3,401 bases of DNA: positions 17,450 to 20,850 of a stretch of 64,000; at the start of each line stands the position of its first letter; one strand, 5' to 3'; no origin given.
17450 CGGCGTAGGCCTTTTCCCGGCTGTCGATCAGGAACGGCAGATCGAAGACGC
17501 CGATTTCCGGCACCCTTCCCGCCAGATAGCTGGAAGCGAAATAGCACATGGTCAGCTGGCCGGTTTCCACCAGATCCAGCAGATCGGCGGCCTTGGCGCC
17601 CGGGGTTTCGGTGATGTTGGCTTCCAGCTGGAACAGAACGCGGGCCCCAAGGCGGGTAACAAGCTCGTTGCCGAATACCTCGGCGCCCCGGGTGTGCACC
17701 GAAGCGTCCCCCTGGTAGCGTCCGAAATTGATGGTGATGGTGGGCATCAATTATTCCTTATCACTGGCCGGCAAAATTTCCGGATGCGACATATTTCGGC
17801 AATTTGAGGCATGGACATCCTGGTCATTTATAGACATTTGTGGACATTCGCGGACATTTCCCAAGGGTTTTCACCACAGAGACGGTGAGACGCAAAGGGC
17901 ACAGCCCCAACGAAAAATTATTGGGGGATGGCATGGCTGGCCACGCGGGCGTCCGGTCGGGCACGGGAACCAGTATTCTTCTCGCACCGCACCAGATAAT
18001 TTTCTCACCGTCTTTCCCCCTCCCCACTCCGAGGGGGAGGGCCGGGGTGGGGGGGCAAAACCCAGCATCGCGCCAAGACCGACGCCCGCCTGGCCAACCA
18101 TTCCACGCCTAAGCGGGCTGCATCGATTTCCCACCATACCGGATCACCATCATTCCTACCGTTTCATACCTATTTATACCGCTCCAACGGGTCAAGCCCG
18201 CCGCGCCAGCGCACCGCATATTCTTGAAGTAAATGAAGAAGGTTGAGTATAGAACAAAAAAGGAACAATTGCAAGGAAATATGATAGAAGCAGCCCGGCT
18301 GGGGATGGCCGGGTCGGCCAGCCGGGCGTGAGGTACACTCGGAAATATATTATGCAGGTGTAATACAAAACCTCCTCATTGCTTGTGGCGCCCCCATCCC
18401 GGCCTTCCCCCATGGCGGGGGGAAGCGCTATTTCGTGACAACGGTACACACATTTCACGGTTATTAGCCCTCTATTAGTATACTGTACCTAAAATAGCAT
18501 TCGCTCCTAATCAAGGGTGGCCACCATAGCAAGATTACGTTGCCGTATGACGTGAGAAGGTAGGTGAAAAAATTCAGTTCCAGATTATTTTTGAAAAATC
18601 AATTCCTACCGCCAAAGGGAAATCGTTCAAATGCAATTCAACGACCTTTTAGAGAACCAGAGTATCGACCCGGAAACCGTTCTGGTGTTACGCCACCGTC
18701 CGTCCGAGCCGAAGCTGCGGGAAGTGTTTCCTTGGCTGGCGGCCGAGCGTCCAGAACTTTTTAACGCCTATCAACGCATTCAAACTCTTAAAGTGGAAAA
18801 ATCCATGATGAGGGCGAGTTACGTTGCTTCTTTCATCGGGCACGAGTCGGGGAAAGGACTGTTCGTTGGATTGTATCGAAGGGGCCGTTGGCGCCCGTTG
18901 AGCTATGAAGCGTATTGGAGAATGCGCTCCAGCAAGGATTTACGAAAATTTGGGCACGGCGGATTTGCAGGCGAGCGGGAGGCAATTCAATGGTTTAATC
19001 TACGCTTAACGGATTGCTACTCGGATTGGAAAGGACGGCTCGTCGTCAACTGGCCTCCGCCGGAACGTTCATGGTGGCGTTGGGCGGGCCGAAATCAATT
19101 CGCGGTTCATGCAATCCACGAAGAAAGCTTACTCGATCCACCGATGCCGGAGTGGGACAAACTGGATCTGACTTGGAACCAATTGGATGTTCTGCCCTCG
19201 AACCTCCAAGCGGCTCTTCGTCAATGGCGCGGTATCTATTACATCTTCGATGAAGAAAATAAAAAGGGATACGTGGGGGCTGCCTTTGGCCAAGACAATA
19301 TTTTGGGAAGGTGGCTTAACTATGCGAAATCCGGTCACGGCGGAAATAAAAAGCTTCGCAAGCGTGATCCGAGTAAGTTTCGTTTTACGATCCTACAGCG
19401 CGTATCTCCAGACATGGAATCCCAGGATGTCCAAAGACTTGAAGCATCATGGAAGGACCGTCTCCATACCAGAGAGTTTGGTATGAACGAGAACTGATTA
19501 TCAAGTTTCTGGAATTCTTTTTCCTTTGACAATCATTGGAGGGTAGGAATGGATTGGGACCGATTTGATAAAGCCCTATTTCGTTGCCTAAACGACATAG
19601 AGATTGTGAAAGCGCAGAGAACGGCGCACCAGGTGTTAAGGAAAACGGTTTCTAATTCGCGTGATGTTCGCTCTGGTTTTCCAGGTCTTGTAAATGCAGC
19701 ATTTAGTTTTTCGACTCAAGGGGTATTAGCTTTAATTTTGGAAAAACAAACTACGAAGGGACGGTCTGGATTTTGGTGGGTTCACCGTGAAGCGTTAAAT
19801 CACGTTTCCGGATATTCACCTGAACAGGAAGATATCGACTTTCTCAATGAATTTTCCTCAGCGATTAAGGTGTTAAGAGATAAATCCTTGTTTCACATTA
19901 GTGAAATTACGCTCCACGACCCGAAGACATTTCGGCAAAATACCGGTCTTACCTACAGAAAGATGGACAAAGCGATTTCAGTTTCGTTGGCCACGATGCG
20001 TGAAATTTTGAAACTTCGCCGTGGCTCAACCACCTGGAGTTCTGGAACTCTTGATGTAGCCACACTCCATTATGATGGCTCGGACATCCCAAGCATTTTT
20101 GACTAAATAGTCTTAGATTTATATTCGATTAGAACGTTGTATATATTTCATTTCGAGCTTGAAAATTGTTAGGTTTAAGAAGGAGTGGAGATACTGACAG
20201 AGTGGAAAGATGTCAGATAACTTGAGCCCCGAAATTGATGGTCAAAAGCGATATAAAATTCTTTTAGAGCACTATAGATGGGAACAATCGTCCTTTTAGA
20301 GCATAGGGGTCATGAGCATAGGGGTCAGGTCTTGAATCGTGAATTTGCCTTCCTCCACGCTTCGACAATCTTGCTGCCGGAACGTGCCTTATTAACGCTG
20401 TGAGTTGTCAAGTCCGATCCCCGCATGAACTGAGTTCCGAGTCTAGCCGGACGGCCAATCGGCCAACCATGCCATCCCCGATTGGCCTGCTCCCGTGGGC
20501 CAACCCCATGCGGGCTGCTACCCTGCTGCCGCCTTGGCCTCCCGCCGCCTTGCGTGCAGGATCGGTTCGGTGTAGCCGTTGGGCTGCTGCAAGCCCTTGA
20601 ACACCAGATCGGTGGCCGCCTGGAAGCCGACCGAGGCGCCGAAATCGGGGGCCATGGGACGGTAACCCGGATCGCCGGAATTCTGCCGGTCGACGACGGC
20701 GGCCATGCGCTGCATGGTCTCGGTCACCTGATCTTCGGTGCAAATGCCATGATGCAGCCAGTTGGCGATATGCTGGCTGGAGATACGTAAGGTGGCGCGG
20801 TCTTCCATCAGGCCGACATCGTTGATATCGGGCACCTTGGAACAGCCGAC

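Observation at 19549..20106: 185-aa orphan protein with an R-x5-H motif (possible minimal HEPN RNase)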

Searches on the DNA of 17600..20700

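Call 64: search_rna_families(source=window, start=17600, end=20700, threshold=evalue, max_evalue=1)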
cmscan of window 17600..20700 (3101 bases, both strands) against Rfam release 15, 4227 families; matches with E-value up to 1: 1.
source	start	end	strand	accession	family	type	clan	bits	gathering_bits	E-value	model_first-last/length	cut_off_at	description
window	18372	18428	-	RF01696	Chlorobi-1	Gene; sRNA;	-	16.6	50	0.42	1-67/67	no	Chlorobi-1 RNA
